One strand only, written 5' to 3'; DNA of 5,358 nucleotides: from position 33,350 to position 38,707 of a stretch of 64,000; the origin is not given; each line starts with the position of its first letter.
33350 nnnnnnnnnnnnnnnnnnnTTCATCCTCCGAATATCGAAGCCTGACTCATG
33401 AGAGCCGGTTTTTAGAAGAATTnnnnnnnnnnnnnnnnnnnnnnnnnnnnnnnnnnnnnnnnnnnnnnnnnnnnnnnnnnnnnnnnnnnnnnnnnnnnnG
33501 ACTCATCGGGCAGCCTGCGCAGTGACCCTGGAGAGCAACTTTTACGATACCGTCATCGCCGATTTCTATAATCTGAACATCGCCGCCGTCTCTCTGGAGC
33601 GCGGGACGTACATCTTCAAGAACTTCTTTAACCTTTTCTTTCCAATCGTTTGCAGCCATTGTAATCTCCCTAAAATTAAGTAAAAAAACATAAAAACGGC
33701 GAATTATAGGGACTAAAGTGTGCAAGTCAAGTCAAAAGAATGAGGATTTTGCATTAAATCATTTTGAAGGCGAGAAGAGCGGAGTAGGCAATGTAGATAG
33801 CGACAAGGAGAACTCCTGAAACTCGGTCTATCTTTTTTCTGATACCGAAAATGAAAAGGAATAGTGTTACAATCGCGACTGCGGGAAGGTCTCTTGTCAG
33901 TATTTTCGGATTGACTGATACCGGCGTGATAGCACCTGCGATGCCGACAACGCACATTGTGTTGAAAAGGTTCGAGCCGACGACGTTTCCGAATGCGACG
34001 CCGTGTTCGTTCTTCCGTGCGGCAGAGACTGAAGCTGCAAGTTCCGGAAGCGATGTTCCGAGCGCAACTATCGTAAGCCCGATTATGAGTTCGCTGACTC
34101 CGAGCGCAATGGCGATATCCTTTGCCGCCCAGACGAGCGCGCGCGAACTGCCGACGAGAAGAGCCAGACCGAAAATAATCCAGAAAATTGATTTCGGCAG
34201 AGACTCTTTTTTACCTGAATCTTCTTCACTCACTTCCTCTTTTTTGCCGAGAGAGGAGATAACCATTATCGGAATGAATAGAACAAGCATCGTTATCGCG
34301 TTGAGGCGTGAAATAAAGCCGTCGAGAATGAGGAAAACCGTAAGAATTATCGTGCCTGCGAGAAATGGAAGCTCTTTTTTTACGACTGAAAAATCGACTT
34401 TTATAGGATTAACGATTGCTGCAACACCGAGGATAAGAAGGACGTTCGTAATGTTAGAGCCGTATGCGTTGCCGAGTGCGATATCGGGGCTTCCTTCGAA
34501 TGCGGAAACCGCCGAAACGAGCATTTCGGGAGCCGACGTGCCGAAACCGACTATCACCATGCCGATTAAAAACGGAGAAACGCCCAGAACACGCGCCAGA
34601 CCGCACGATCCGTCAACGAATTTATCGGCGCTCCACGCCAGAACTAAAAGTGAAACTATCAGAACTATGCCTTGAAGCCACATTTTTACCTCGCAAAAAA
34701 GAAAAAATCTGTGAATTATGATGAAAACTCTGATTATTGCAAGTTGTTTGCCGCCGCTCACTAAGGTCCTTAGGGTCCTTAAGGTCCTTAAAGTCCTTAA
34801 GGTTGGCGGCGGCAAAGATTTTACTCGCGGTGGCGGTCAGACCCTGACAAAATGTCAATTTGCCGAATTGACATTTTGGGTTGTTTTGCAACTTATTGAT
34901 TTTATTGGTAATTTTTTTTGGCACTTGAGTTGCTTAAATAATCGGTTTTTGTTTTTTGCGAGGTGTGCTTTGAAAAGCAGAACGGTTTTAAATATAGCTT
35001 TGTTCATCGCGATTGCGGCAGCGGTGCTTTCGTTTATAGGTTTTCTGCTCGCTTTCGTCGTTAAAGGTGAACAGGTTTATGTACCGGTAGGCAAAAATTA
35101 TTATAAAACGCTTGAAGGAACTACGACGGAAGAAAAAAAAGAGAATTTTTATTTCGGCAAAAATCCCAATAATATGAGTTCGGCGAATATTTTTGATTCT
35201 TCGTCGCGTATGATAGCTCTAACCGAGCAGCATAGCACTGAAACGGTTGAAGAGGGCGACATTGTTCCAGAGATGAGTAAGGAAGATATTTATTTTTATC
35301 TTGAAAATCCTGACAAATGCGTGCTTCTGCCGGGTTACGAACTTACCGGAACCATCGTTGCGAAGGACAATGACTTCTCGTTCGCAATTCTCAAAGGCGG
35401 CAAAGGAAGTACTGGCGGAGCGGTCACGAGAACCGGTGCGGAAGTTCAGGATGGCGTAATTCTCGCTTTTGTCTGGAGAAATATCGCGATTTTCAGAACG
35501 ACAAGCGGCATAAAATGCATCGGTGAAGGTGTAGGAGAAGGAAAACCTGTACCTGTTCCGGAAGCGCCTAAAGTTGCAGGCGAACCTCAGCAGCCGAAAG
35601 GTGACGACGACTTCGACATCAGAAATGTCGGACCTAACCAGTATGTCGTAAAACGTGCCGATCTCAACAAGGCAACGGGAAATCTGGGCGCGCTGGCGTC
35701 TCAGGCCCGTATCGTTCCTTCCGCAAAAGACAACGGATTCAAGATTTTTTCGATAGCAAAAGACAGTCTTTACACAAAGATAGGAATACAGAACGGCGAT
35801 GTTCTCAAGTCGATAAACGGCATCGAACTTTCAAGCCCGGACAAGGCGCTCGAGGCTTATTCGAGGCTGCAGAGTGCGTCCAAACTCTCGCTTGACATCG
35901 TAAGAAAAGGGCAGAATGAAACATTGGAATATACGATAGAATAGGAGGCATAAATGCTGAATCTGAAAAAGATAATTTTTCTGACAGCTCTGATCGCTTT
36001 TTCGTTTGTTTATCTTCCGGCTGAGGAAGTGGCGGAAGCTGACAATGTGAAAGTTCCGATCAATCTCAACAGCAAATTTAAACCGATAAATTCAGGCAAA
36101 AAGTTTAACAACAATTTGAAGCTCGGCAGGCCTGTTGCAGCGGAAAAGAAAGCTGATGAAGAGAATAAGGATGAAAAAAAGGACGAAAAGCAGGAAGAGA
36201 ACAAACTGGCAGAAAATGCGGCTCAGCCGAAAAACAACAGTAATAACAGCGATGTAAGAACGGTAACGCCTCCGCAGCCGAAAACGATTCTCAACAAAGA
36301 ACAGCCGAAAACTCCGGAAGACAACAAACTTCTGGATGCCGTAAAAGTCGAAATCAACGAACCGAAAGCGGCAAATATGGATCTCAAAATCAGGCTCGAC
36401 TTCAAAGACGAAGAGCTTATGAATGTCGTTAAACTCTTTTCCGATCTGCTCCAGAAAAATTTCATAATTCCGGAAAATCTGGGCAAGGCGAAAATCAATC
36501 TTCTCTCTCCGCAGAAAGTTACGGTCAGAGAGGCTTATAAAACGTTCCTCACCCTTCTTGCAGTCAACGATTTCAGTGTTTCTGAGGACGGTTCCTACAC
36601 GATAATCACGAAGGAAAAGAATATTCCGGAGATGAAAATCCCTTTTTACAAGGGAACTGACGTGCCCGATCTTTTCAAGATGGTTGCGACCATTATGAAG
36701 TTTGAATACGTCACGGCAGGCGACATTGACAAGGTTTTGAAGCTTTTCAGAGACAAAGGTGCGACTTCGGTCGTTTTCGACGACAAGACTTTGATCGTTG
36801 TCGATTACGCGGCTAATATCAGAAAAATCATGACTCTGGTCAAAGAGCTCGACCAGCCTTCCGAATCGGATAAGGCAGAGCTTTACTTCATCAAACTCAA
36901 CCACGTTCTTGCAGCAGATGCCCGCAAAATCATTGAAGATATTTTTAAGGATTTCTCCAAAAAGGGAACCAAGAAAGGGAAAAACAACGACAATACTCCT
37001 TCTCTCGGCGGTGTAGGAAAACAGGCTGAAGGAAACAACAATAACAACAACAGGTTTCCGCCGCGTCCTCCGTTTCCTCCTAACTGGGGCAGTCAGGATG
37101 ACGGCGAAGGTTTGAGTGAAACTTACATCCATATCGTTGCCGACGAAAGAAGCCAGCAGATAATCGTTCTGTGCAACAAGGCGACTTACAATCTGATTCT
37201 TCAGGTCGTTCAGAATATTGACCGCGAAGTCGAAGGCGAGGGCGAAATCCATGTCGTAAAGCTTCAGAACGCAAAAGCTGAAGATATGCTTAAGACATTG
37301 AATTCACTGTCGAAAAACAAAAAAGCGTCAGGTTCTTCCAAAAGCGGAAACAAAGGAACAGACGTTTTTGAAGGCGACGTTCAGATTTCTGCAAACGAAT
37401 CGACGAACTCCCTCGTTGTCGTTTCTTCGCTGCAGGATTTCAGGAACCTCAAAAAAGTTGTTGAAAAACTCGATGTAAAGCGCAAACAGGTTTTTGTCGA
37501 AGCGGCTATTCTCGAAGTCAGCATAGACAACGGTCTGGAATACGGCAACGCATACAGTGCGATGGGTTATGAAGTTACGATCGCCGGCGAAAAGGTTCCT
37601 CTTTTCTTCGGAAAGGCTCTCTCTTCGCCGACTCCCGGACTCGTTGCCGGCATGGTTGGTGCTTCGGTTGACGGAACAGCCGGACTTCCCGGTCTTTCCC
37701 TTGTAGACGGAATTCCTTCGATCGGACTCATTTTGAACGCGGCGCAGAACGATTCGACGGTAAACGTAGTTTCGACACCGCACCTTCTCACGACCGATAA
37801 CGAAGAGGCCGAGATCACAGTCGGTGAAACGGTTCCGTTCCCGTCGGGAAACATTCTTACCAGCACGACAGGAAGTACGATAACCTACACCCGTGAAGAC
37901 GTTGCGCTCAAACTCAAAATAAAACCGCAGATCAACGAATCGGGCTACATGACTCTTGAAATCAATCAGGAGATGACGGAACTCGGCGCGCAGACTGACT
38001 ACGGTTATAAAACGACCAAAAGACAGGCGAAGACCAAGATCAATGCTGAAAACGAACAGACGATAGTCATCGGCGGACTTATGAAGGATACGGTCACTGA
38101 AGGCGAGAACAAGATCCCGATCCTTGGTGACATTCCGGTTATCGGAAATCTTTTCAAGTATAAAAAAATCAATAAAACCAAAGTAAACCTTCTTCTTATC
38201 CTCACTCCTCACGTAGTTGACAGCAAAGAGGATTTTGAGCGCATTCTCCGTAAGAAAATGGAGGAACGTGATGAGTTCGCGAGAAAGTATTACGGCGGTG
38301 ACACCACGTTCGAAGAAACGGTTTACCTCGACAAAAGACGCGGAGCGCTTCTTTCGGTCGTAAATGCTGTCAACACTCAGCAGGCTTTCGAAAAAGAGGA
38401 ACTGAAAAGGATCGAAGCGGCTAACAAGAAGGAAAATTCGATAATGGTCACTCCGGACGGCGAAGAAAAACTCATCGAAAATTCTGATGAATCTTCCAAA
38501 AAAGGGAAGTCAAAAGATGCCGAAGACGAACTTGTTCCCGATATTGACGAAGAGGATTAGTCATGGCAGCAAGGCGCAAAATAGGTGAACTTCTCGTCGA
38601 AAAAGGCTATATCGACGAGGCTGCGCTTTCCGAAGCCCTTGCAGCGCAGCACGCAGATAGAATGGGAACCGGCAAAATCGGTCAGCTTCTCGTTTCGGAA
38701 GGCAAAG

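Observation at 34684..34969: Divergent regulatory region with a tandem array of 9-bp palindromes and a perfect 13-bp inverted repeat carrying TTGACA on both strands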

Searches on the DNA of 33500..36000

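Call 5: search_rna_families(source=window, start=33500, end=36000, threshold=evalue, max_evalue=1)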
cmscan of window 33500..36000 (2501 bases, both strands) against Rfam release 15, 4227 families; matches with E-value up to 1: 0.
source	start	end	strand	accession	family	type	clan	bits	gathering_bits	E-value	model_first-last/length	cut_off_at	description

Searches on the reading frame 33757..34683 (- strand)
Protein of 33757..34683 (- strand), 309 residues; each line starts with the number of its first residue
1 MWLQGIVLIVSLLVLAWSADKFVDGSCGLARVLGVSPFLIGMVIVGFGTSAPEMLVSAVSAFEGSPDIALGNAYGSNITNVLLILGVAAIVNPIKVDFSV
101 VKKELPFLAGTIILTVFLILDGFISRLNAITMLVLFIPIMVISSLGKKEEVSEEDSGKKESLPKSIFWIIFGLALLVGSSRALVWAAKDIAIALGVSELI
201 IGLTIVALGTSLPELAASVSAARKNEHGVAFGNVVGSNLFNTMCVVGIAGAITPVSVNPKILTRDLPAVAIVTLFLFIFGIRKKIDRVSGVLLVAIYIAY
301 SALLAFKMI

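Call 8: search_protein_families(library=pfam, proteins=[window:33757-34683:-])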
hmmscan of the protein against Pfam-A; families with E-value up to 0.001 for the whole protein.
window:33757-34683:- (309 aa): 1 family
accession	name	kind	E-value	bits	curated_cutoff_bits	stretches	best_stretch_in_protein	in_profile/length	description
PF01699.29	Na_Ca_ex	-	7.4e-65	218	24.9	2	165-304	2-149/151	Sodium/calcium exchanger protein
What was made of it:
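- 33754..34683 (-): Ca2+/Na+ antiporter (CaCA family) gene, ATG at 34683. Pfam Na_Ca_ex E=7e-65 (call 8).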

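Call 12: find_encoding_contigs(protein=window:33757-34683:-, flank=6000, max_places=10)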
Protein window:33757-34683:- (309 aa): 24 contigs read that carry it; 10 places shown.
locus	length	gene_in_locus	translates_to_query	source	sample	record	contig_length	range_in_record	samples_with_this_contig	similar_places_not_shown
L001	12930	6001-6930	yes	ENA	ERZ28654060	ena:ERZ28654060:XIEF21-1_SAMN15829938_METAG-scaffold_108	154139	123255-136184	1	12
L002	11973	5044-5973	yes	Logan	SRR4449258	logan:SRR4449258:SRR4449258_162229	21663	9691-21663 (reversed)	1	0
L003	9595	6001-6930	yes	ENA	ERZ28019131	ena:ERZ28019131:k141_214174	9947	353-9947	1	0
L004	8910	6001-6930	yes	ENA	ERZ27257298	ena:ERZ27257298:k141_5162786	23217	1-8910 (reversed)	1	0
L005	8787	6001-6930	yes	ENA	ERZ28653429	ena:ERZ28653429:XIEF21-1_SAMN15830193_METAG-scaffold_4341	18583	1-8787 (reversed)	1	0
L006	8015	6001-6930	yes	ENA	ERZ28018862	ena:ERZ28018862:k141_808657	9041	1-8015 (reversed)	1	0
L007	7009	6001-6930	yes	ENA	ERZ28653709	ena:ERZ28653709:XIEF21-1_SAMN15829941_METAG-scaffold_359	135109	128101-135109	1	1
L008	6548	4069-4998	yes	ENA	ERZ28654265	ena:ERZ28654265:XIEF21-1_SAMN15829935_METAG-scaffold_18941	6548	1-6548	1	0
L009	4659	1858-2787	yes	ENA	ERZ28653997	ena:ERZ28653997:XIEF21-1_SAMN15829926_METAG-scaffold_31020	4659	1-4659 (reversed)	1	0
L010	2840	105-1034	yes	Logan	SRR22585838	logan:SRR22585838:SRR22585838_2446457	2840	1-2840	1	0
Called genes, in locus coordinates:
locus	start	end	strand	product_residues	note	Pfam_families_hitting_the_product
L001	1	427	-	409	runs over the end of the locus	PF28597:T2SSF_N, PF00482:T2SSF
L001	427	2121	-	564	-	PF05157:MshEN (weak), PF00437:T2SSE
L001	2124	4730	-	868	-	PF21305:type_II_gspD_N0, PF03958:Secretin_N, PF00263:Secretin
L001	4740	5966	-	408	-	-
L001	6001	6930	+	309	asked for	PF01699:Na_Ca_ex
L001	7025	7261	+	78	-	PF01106:NifU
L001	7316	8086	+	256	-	PF00753:Lactamase_B (weak), PF23023:Anti-Pycsar_Apyc1, PF02112:PDEase_II, PF12706:Lactamase_B_2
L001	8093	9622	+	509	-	PF10150:RNase_E_G, PF20833:RNase_E_G_Thio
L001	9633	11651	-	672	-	PF00990:GGDEF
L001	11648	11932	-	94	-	-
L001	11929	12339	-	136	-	PF02472:ExbD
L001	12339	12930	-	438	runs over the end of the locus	PF00483:NTP_transferase, PF12804:NTP_transf_3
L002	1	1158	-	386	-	?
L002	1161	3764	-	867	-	PF21305:type_II_gspD_N0, PF03958:Secretin_N, PF00263:Secretin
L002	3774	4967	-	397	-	-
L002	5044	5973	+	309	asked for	PF01699:Na_Ca_ex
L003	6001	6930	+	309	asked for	PF01699:Na_Ca_ex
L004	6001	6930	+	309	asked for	PF01699:Na_Ca_ex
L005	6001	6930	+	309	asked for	PF01699:Na_Ca_ex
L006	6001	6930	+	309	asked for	PF01699:Na_Ca_ex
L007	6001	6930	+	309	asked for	PF01699:Na_Ca_ex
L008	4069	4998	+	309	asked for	PF01699:Na_Ca_ex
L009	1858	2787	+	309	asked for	PF01699:Na_Ca_ex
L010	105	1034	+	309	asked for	PF01699:Na_Ca_ex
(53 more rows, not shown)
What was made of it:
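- Public gene calls report products of 407-408 aa (call 12).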

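Call 64: search_protein_families(library=ncbifam, proteins=[window:33757-34683:-], max_evalue=0.00001)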
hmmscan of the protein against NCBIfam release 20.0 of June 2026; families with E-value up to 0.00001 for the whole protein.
window:33757-34683:- (309 aa): 6 families
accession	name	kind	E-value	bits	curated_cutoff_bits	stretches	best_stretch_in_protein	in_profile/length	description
TIGR00367.1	TIGR00367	hypoth_equivalog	1.5e-73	247.6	179.65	1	3-300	3-312/312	calcium/sodium antiporter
NF008005.0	PRK10734.1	equivalog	2.5e-69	233.9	432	1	1-305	1-317/325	calcium/sodium antiporter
TIGR00846.1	caca2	superfamily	8.2e-16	57.8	317.45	2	2-141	227-369/372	calcium/proton exchanger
TIGR00927.1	2A1904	subfamily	4e-13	48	710.1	1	179-245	1061-1127/1209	K+-dependent Na+/Ca+ exchanger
TIGR00378.1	cax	equivalog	2.2e-11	43.6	211.15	1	150-299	188-343/349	calcium/proton exchanger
TIGR00845.1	caca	equivalog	1.2e-10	39.9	679.85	1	168-255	749-839/921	sodium/calcium exchanger 1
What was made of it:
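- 33754..34683 (-): NCBIfam TIGR00367 scores 247.6, above its cutoff of 179.65 (call 64).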

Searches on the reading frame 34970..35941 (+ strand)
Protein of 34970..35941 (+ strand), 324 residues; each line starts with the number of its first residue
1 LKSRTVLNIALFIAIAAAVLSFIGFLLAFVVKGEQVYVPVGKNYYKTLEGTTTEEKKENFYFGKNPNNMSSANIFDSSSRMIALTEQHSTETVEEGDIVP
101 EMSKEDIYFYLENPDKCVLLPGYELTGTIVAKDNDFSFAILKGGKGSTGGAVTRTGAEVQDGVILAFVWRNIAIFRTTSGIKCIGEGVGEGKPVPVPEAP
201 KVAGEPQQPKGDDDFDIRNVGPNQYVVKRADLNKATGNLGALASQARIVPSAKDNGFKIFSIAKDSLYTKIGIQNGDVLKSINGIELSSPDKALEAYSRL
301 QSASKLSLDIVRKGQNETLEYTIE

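Call 8: search_protein_families(library=pfam, proteins=[window:34970-35941:+])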
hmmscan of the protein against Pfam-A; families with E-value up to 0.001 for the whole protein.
window:34970-35941:+ (324 aa): 2 families
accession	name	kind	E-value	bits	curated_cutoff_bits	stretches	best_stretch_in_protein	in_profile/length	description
PF13180.12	PDZ_2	-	2.3e-05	25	27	1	252-320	9-77/80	PDZ domain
PF17820.7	PDZ_6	-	0.00087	19.4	27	0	269-310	12-52/54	PDZ domain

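Call 64: search_protein_families(library=ncbifam, proteins=[window:34970-35941:+], max_evalue=0.00001)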
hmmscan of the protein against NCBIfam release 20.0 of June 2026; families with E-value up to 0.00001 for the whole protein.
window:34970-35941:+ (324 aa): 4 families
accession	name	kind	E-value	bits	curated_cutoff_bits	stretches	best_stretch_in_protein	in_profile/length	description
NF041515.1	GspC_delta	equivalog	2e-55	188.8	150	1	13-324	5-311/311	type II secretion system protein GspC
NF041616.1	T2SS_C_SYNERG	exception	3.5e-12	46.2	200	1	199-323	168-295/296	type II secretion system protein GspC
TIGR01713.1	typeII_sec_gspC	equivalog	4.8e-11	42.7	101.6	1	239-318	172-254/259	type II secretion system protein GspC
TIGR02037.1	degP_htrA_DO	subfamily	7.4e-07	28.4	416.2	1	252-323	256-327/434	Do family serine endopeptidase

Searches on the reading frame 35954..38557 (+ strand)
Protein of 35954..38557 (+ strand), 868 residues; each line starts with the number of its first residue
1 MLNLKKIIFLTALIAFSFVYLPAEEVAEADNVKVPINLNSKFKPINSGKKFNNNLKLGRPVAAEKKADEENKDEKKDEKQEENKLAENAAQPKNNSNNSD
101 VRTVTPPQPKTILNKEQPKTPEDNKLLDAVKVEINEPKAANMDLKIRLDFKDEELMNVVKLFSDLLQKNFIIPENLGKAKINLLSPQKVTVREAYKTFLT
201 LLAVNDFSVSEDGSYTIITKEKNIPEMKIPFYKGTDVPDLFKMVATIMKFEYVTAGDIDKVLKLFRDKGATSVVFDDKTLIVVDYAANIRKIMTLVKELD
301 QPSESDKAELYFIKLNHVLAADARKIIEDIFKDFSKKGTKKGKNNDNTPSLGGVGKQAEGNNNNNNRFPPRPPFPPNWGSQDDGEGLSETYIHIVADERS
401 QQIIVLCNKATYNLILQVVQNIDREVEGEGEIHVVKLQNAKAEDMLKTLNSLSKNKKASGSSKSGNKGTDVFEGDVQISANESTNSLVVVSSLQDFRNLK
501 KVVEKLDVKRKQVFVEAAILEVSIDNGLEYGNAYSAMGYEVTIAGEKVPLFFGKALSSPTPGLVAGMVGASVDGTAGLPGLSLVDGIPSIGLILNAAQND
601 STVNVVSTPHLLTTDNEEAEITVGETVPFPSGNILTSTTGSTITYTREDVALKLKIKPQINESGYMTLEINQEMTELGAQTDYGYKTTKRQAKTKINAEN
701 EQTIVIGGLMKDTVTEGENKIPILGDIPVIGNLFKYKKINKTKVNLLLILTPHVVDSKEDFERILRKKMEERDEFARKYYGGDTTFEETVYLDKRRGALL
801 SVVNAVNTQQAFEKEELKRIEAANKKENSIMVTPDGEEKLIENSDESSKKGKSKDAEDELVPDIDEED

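Call 8: search_protein_families(library=pfam, proteins=[window:35954-38557:+])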
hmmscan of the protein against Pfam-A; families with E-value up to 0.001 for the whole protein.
window:35954-38557:+ (868 aa): 3 families
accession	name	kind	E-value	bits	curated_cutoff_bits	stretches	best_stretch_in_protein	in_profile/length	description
PF00263.26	Secretin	-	7.9e-45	152.9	27.5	1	596-756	1-169/169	Bacterial type II and III secretion system protein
PF03958.22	Secretin_N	-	4e-30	104.3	28.2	3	433-512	2-69/69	Bacterial type II/III secretion system short domain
PF21305.2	type_II_gspD_N0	-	6.9e-13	48.7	27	1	148-212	1-64/71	GspD-like, N0 domain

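Call 22: find_related_loci(query=window:35954-38557:+, collection=genome_contigs, flank=4000)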
Query window:35954-38557:+ (868 aa) in genome_contigs; peptide patterns used: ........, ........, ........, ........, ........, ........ (x = any residue, [..] = any of these).
208 stretches matched a pattern; 14 encode a relative of the query (tblastn E <= 1e-3); 14 distinct loci.
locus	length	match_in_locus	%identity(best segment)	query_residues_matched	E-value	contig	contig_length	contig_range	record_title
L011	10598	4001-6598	96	1-868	0e+0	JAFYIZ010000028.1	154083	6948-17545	Bacterium isolate RGIG7134 Water_buffalos_Abomasum-4__c656095, whole genome shotgun sequence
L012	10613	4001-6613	95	1-868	0e+0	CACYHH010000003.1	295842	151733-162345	MAG: uncultured Spirochaetales bacterium isolate RUG11946 genome assembly, contig: RUG11946_asm_3, whole genome shotgun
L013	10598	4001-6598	94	1-868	0e+0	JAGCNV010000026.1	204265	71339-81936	Bacterium isolate RGIG9961 Yak_Reticulum-2__c335134, whole genome shotgun sequence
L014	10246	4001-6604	93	1-868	0e+0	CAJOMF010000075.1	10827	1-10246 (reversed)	uncultured bacterium isolate Reindeer_2_mag_13 genome assembly, contig: scaffold_6198, whole genome shotgun sequence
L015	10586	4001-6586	91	1-868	0e+0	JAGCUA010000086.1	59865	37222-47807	Bacterium isolate RGIG10122 Yak_Rumen-4__c2051039, whole genome shotgun sequence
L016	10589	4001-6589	92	1-868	0e+0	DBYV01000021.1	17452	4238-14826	MAG TPA_asm: bacterium UBP6_UBA1177 isolate UBA1177 UBA1177_contig_30524, whole genome shotgun sequence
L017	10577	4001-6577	88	1-868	0e+0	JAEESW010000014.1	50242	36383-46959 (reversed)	MAG: bacterium isolate Tb.RUG.391 NODE_2162_length_50242_cov_1.518009, whole genome shotgun sequence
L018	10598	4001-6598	89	1-868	0e+0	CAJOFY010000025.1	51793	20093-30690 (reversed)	uncultured bacterium isolate Red_deer_3_mag_66 genome assembly, contig: scaffold_1740, whole genome shotgun sequence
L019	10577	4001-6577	88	4-868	0e+0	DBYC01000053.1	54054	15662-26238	MAG TPA_asm: bacterium UBP6_UBA1196 isolate UBA1196 UBA1196_contig_16580, whole genome shotgun sequence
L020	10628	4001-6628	83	2-867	0e+0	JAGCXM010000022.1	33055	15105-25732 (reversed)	Bacterium isolate RGIG10212 Yak_Rumen-5__c1032131, whole genome shotgun sequence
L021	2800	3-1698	93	268-864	0e+0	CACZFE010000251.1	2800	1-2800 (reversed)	MAG: uncultured Spirochaetales bacterium isolate RUG12558 genome assembly, contig: RUG12558_asm_251, whole genome shotgu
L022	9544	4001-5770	31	146-774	3e-81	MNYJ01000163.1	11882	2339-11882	MAG: Desulfobacteraceae bacterium CG2_30_51_40 cg2_3.0_scaffold_5343_c, whole genome shotgun sequence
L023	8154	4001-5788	28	146-774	3e-66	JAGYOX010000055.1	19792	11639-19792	MAG: Desulfobacterales bacterium isolate M55B179 55, whole genome shotgun sequence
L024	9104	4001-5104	27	418-760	2e-35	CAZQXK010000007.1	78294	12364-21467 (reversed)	MAG TPA_asm: uncultured Thermodesulfobacteriota bacterium isolate binchicken_co168_241 genome assembly, contig: NODE_445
